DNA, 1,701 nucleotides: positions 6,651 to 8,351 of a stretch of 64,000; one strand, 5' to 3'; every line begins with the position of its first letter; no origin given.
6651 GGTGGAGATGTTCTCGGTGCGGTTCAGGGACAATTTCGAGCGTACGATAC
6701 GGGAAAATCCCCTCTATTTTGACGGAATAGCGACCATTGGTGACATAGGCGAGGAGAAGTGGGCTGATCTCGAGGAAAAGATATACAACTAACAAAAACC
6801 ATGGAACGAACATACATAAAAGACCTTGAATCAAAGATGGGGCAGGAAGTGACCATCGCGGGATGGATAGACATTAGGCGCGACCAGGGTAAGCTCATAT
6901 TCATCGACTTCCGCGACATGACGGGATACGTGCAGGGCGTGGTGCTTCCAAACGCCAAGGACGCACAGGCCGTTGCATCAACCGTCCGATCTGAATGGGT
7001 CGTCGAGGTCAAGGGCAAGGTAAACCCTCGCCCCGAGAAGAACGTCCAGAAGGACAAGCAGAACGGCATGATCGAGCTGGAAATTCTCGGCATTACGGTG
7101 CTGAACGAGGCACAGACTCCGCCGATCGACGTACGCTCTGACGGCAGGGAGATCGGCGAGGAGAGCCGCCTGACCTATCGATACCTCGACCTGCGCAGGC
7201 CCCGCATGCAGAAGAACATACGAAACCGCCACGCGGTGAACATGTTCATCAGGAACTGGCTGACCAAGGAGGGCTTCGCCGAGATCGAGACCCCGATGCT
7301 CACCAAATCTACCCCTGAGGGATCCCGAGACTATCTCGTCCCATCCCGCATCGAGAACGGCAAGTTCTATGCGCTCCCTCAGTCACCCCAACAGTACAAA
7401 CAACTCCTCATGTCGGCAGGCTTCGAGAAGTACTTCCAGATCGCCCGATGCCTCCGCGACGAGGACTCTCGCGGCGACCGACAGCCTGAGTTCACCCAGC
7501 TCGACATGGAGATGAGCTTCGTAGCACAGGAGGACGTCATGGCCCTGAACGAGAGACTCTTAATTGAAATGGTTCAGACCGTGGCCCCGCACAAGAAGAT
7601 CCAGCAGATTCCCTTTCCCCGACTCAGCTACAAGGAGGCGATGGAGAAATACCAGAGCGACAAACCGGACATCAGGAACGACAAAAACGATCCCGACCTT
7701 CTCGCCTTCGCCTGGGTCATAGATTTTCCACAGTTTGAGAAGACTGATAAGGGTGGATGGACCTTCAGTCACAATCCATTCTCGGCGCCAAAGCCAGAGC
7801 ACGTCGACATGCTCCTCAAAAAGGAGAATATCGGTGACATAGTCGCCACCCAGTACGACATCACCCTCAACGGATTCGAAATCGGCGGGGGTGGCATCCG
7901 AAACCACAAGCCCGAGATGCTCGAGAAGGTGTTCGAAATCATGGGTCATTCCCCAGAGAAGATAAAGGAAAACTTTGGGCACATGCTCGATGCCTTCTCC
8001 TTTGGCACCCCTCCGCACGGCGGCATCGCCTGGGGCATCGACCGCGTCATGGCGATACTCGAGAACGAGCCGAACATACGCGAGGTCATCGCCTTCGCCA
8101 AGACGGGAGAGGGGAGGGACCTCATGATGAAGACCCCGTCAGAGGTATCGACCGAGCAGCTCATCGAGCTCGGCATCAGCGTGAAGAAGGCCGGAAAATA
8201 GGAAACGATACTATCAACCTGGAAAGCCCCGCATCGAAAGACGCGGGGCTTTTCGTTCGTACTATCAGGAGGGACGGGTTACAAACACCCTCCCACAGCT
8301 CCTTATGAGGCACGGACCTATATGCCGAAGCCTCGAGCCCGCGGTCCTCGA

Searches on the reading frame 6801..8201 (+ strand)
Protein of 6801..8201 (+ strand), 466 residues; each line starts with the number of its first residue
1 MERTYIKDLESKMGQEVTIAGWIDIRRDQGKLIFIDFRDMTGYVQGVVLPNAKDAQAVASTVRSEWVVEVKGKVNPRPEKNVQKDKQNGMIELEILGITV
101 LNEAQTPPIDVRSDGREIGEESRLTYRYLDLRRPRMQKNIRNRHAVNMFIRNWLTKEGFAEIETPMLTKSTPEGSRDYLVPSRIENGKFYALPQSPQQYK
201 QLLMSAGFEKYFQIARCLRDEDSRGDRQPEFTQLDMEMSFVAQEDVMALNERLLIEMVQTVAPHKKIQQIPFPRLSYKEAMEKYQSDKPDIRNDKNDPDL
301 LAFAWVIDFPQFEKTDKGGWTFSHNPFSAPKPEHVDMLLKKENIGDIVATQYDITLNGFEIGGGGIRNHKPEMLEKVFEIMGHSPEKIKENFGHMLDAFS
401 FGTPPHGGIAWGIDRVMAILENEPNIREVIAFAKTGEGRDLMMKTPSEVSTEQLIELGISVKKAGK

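Call 9: search_protein_families(library=pfam, proteins=[window:6801-8201:+], max_evalue=0.01)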
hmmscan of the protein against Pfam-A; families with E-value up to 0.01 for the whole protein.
window:6801-8201:+ (466 aa): 2 families
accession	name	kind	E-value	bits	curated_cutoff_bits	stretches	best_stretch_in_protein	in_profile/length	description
PF00152.25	tRNA-synt_2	-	1.3e-113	379.5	25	1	120-435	2-307/308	tRNA synthetases class II (D, K and N)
PF01336.31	tRNA_anti-codon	-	6.3e-15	55.3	27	1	17-98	1-72/75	OB-fold nucleic acid binding domain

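Call 13: find_homologous_proteins(query=window:6801-8201:+, max_evalue=1e-50)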
Query window:6801-8201:+ (466 aa): 8000 proteins with E <= 1e-50 among 8000 candidates; the best 120 are listed.
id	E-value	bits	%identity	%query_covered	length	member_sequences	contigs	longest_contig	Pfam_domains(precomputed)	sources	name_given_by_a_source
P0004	0.0e+0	1063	100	100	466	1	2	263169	PF01336.32,PF00152.26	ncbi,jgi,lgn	ncbi:MAG: aspartate--tRNA ligase [Candidatus Paceibacterota bacterium]|jgi:aspartyl-tRNA synthetase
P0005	1.2e-276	936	86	100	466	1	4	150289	PF01336.32,PF00152.26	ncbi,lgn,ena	-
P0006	5.4e-276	934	85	100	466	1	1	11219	PF01336.32,PF00152.26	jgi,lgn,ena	-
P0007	7.8e-276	933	86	100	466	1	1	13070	PF01336.32,PF00152.26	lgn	-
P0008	7.5e-273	923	84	100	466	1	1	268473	PF01336.32,PF00152.26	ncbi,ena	-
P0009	5.7e-267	904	82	100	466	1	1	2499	PF01336.32,PF00152.26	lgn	-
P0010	5.7e-266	901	81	100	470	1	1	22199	PF01336.32,PF00152.26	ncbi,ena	-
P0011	1.4e-265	899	83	100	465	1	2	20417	PF01336.32,PF00152.26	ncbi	-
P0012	1.6e-264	896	82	100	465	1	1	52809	PF01336.32,PF00152.26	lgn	-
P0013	1.7e-263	892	81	100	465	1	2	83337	PF01336.32,PF00152.26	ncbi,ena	-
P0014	5.4e-262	887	81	100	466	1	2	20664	PF01336.32,PF00152.26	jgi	-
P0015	4.9e-261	884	81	99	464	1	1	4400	PF01336.32,PF00152.26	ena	-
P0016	3.1e-260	882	81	99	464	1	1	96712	PF01336.32,PF00152.26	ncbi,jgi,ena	ncbi:MAG TPA: aspartate--tRNA ligase [Candidatus Paceibacterota bacterium]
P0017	3.7e-260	881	81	99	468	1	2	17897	PF01336.32,PF00152.26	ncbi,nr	ncbi:MAG: aspartate--tRNA ligase [Patescibacteria group bacterium]|nr:aspartate--tRNA ligase [Patesc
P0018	4.6e-260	881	82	100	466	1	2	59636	PF01336.32,PF00152.26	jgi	jgi:aspartyl-tRNA synthetase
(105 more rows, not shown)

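Call 14: find_related_loci(query=window:6801-8201:+, collection=genome_contigs, flank=10000)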
Query window:6801-8201:+ (466 aa) in genome_contigs; peptide patterns used: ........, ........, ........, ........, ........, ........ (x = any residue, [..] = any of these).
600 stretches matched a pattern (row limit reached: there are more); 589 encode a relative of the query (tblastn E <= 1e-3); the best 80 are kept; 80 distinct loci.
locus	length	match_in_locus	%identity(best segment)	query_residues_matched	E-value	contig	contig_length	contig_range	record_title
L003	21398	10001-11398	84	1-466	0e+0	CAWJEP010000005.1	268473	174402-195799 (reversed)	MAG: uncultured bacterium isolate MFD04780.bin.2.113 genome assembly, contig: contig_26968, whole genome shotgun sequenc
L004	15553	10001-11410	81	1-466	0e+0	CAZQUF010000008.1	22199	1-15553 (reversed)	MAG TPA_asm: uncultured Candidatus Saccharibacteria bacterium isolate binchicken_co50_64 genome assembly, contig: NODE_2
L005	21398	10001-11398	80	1-466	0e+0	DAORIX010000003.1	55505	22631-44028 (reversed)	MAG TPA_asm: Candidatus Paceibacterota bacterium isolate AMR_MDS_5566 NODE_73_length_55505_cov_6.656159, whole genome sh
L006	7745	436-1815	74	2-461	0e+0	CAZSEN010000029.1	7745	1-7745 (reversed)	MAG TPA_asm: uncultured Candidatus Saccharibacteria bacterium isolate SRP269290_co3_995 genome assembly, contig: NODE_13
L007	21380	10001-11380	73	3-462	0e+0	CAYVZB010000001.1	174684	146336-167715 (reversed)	MAG TPA_asm: uncultured Candidatus Saccharibacteria bacterium isolate SRP135725_co1_493 genome assembly, contig: NODE_26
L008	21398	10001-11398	73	1-466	0e+0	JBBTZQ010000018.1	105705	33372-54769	MAG: Patescibacteria group bacterium isolate H41-bin181_1 H41_bin181_1_000000000018, whole genome shotgun sequence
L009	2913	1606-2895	79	2-431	0e+0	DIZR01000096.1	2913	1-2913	MAG TPA_asm: Patescibacteria group bacterium UBA6023 UBA6023_contig_3764, whole genome shotgun sequence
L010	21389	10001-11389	73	1-463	0e+0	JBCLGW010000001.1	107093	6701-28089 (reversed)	Parcubacteria group bacterium isolate SLM_LV1_02b-J04 Node_1_length_107093_cov_87.409696, whole genome shotgun sequence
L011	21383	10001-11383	72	1-461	0e+0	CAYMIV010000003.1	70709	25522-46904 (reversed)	MAG TPA_asm: uncultured Candidatus Saccharibacteria bacterium isolate SRP342105_co2_54 genome assembly, contig: NODE_329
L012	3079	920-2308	71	1-463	0e+0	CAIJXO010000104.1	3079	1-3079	uncultured bacterium isolate Loclat_bin-10598 genome assembly, contig: bin-10598:104/119, whole genome shotgun sequence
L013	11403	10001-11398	71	1-466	0e+0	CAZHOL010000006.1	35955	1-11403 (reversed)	MAG TPA_asm: uncultured Candidatus Saccharibacteria bacterium isolate SRP219642_co5_128 genome assembly, contig: NODE_15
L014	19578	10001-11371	70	3-459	0e+0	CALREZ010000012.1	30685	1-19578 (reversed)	MAG: Candidatus Nomurabacteria bacterium isolate Ike-200m-9 genome assembly, contig: Ike-200-c774, whole genome shotgun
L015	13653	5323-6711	70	1-463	0e+0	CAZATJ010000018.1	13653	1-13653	MAG TPA_asm: uncultured Bdellovibrionales bacterium isolate ERP113451_co3_238 genome assembly, contig: NODE_3559_length_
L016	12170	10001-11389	70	1-463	0e+0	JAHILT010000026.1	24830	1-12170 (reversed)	MAG: Patescibacteria group bacterium isolate KR13_N2.mb.37 KR13_N2.mb.37_k141_146628, whole genome shotgun sequence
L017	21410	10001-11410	70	1-463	0e+0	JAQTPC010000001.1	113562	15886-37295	MAG: Candidatus Paceibacterota bacterium isolate STB_107 NODE_388_length_113562_cov_4.198175_Sandtown_B, whole genome sh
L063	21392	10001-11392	62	3-463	0e+0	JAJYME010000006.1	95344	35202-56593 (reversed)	MAG: bacterium isolate DBS2-4.bin108 NODE_303_length_95344_cov_3.05822, whole genome shotgun sequence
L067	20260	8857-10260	61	3-463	0e+0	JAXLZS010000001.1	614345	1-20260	MAG: Candidatus Paceibacterota bacterium isolate STL-PAT8 C2.49.fa-1, whole genome shotgun sequence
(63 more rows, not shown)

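Call 32: search_protein_families(library=ncbifam, proteins=[L004:8655-9962:+, window:6801-8201:+, L067:8854-10263:+, L063:10001-11392:+], max_evalue=0.00001)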
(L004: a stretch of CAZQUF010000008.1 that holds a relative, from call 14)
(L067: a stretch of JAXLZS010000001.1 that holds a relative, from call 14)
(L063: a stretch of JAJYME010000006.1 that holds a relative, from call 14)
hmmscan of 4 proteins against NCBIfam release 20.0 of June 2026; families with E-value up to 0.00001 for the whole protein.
L004:8655-9962:+ (435 aa): 16 families
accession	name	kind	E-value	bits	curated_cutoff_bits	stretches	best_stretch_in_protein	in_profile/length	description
NF003483.0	PRK05159.1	equivalog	2.5e-144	481.4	353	1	4-435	8-438/438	aspartate--tRNA(Asn) ligase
TIGR00458.1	aspS_nondisc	equivalog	5.4e-117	391.4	368.4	1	8-435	8-428/428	aspartate--tRNA(Asn) ligase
NF003037.0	PRK03932.1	equivalog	2e-77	261.1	414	1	7-432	11-448/451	asparagine--tRNA ligase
TIGR00457.1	asnS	equivalog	2.2e-71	241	342.6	1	6-433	10-453/455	asparagine--tRNA ligase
NF001750.0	PRK00476.1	equivalog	6.8e-62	209.6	443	2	9-265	15-277/590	aspartate--tRNA ligase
TIGR00459.1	aspS_bact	equivalog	4.5e-54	183.8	373.85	2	9-265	13-268/586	aspartate--tRNA ligase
NF005052.0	PRK06462.1-1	equivalog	9.3e-41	140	368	1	110-422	28-339/353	asparagine synthetase A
NF001756.1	PRK00484.1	subfamily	2.6e-35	122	468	1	6-424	45-480/488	lysine--tRNA ligase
TIGR00499.1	lysS_bact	equivalog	2.6e-35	122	427.6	1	7-424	48-487/496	lysine--tRNA ligase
NF009460.0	PRK12820.1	equivalog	1.5e-31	109.3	1379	1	8-243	31-284/723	bifunctional aspartyl-tRNA synthetase/aspartyl/glutamyl-tRNA amidotransferase subunit C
NF009101.0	PRK12445.1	subfamily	7.7e-31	107.2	1026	2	10-287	63-334/505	lysine--tRNA ligase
NF005054.0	PRK06462.1-4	equivalog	2.8e-30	105.5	309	1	167-424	66-306/318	asparagine synthetase A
NF002821.0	PRK02983.1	equivalog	4.9e-19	67.9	742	1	8-255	655-900/1102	bifunctional lysylphosphatidylglycerol synthetase/lysine--tRNA ligase LysX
TIGR00462.1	genX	equivalog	1e-18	67.9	286.9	1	140-424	8-302/304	EF-P lysine aminoacylase EpmA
NF006828.0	PRK09350.1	equivalog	3.7e-15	56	264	1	141-425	24-319/325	elongation factor P--(R)-beta-lysine ligase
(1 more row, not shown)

window:6801-8201:+ (466 aa): 15 families
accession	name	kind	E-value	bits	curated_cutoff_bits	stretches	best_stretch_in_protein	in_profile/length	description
NF001750.0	PRK00476.1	equivalog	8.5e-189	628.6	443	2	10-295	14-297/590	aspartate--tRNA ligase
TIGR00459.1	aspS_bact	equivalog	6.5e-176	586.1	373.85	2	2-295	3-292/586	aspartate--tRNA ligase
NF009460.0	PRK12820.1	equivalog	4.4e-131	438.3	1379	2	3-294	23-324/723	bifunctional aspartyl-tRNA synthetase/aspartyl/glutamyl-tRNA amidotransferase subunit C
NF003483.0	PRK05159.1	equivalog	9.6e-72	242.2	353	1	1-434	3-431/438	aspartate--tRNA(Asn) ligase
TIGR00458.1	aspS_nondisc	equivalog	7.6e-64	216.2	368.4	1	5-434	2-421/428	aspartate--tRNA(Asn) ligase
NF003037.0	PRK03932.1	equivalog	2e-41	142.4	414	1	2-435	2-445/451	asparagine--tRNA ligase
TIGR00457.1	asnS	equivalog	1e-36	126.7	342.6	2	5-267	7-270/455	asparagine--tRNA ligase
NF001756.1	PRK00484.1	subfamily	1.2e-35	123.1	468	1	10-433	47-483/488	lysine--tRNA ligase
TIGR00499.1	lysS_bact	equivalog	2.7e-34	118.7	427.6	2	11-294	50-333/496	lysine--tRNA ligase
NF002821.0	PRK02983.1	equivalog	2.6e-26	91.9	742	1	7-262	652-900/1102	bifunctional lysylphosphatidylglycerol synthetase/lysine--tRNA ligase LysX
NF009101.0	PRK12445.1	subfamily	2.3e-23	82.5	1026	1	13-288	64-340/505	lysine--tRNA ligase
TIGR00462.1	genX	equivalog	7.8e-20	71.5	286.9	1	141-289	2-147/304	EF-P lysine aminoacylase EpmA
NF005054.0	PRK06462.1-4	equivalog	1.3e-16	60.6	309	1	127-434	12-310/318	asparagine synthetase A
NF006828.0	PRK09350.1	equivalog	3.7e-16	59.3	264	1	137-286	13-158/325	elongation factor P--(R)-beta-lysine ligase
NF005052.0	PRK06462.1-1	equivalog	9e-14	51.3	368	1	111-262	22-174/353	asparagine synthetase A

L067:8854-10263:+ (469 aa): 15 families
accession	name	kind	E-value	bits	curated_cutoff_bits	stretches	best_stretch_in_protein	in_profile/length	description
NF001750.0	PRK00476.1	equivalog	1.2e-175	585.3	443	2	9-293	14-296/590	aspartate--tRNA ligase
TIGR00459.1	aspS_bact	equivalog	3.5e-159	530.9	373.85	2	4-293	6-291/586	aspartate--tRNA ligase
NF009460.0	PRK12820.1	equivalog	4e-115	385.6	1379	2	10-293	32-324/723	bifunctional aspartyl-tRNA synthetase/aspartyl/glutamyl-tRNA amidotransferase subunit C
NF003483.0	PRK05159.1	equivalog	8.7e-64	216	353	1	2-440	5-431/438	aspartate--tRNA(Asn) ligase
TIGR00458.1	aspS_nondisc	equivalog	7.8e-57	193.2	368.4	1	9-440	7-421/428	aspartate--tRNA(Asn) ligase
TIGR00457.1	asnS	equivalog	3.5e-40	138.2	342.6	1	3-442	6-450/455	asparagine--tRNA ligase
NF003037.0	PRK03932.1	equivalog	2.5e-39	135.5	414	1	5-441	6-445/451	asparagine--tRNA ligase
NF001756.1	PRK00484.1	subfamily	3.7e-36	124.8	468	2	8-267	46-297/488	lysine--tRNA ligase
TIGR00499.1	lysS_bact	equivalog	8.9e-32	110.4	427.6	2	9-266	49-299/496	lysine--tRNA ligase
NF002821.0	PRK02983.1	equivalog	2.2e-27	95.5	742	2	6-255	652-894/1102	bifunctional lysylphosphatidylglycerol synthetase/lysine--tRNA ligase LysX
NF009101.0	PRK12445.1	subfamily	5.4e-26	91.2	1026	1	10-284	62-337/505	lysine--tRNA ligase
NF005054.0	PRK06462.1-4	equivalog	9.1e-21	74.2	309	1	122-326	8-226/318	asparagine synthetase A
TIGR00462.1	genX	equivalog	1.5e-18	67.3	286.9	2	140-288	2-147/304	EF-P lysine aminoacylase EpmA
NF006828.0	PRK09350.1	equivalog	7.7e-17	61.5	264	2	356-439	234-321/325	elongation factor P--(R)-beta-lysine ligase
NF005052.0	PRK06462.1-1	equivalog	3.6e-12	46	368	1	102-260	14-173/353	asparagine synthetase A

L063:10001-11392:+ (464 aa): 15 families
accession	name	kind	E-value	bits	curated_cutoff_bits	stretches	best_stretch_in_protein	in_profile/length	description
NF001750.0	PRK00476.1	equivalog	1.1e-195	651.4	443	2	9-295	15-296/590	aspartate--tRNA ligase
TIGR00459.1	aspS_bact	equivalog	3e-180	600.5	373.85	2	8-296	12-292/586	aspartate--tRNA ligase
NF009460.0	PRK12820.1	equivalog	1.3e-141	473.1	1379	2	7-293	30-322/723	bifunctional aspartyl-tRNA synthetase/aspartyl/glutamyl-tRNA amidotransferase subunit C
NF003483.0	PRK05159.1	equivalog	8.6e-78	262.1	353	1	2-435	6-431/438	aspartate--tRNA(Asn) ligase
TIGR00458.1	aspS_nondisc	equivalog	7.3e-68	229.5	368.4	1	11-435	11-421/428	aspartate--tRNA(Asn) ligase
NF001756.1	PRK00484.1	subfamily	5.1e-44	150.8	468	1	6-435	45-484/488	lysine--tRNA ligase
NF003037.0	PRK03932.1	equivalog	1.9e-43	149.1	414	2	5-268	7-268/451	asparagine--tRNA ligase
TIGR00457.1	asnS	equivalog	2.2e-42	145.4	342.6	1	2-437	6-450/455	asparagine--tRNA ligase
TIGR00499.1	lysS_bact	equivalog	1.4e-38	132.8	427.6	2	8-287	49-326/496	lysine--tRNA ligase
NF002821.0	PRK02983.1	equivalog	5.5e-33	114.1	742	2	8-251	655-888/1102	bifunctional lysylphosphatidylglycerol synthetase/lysine--tRNA ligase LysX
NF009101.0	PRK12445.1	subfamily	2.8e-28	98.8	1026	1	14-435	67-500/505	lysine--tRNA ligase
TIGR00462.1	genX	equivalog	2.1e-22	80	286.9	1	142-287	2-144/304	EF-P lysine aminoacylase EpmA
NF006828.0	PRK09350.1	equivalog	6.5e-19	68.3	264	2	137-285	12-156/325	elongation factor P--(R)-beta-lysine ligase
NF005054.0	PRK06462.1-4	equivalog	9.8e-17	61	309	1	126-435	10-310/318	asparagine synthetase A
NF005052.0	PRK06462.1-1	equivalog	4e-14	52.4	368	1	116-265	26-179/353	asparagine synthetase A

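Call 55: search_solved_structures(query=window:6801-8201:+, max_evalue=1e-20)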
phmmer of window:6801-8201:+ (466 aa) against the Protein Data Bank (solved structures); distinct sequences matched with E-value up to 1e-20: 36.
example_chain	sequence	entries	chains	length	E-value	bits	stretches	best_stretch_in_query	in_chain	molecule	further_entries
1efw_A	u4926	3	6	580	2.8e-141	474.5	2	10-292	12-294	ASPARTYL-TRNA SYNTHETASE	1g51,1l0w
6hhv_A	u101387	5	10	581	2.8e-141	474.5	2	10-292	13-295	Aspartate--tRNA(Asp) ligase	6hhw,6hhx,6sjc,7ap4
1eqr_A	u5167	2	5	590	7.8e-126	423.6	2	11-312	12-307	ASPARTYL-TRNA SYNTHETASE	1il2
4rmf_A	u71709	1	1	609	1e-125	423.3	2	12-292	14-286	Aspartate--tRNA(Asp/Asn) ligase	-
4o2d_A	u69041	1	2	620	1.2e-125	423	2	12-292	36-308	Aspartate--tRNA ligase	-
1c0a_A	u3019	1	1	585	2.4e-125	422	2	11-312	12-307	ASPARTYL TRNA SYNTHETASE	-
5w25_A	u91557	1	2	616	3.2e-123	415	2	10-293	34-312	Aspartate--tRNA(Asp/Asn) ligase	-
4wj3_M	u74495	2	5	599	1e-120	406.7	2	10-296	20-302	Aspartate--tRNA(Asp/Asn) ligase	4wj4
6wom_A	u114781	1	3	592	3.3e-118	398.5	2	12-304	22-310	Aspartate--tRNA ligase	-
4ah6_A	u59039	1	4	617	1.8e-98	333.5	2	10-293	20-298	ASPARTATE--TRNA LIGASE, MITOCHONDRIAL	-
3nel_A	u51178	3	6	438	8e-46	159.9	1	10-434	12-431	Aspartyl-tRNA synthetase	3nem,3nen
1b8a_A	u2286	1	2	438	3.8e-45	157.7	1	10-434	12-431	PROTEIN (ASPARTYL-TRNA SYNTHETASE)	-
1wyd_A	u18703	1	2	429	2e-43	152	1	13-434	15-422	hypothetical aspartyl-tRNA synthetase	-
1n9w_A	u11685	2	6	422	4.9e-36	127.6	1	3-260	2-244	aspartyl-tRNA synthetase 2 | Non-discriminating and archaeal-type aspartyl-tRNA synthetase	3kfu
6iy6_A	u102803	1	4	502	9.8e-30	106.9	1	6-243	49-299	Aspartate--tRNA ligase, cytoplasmic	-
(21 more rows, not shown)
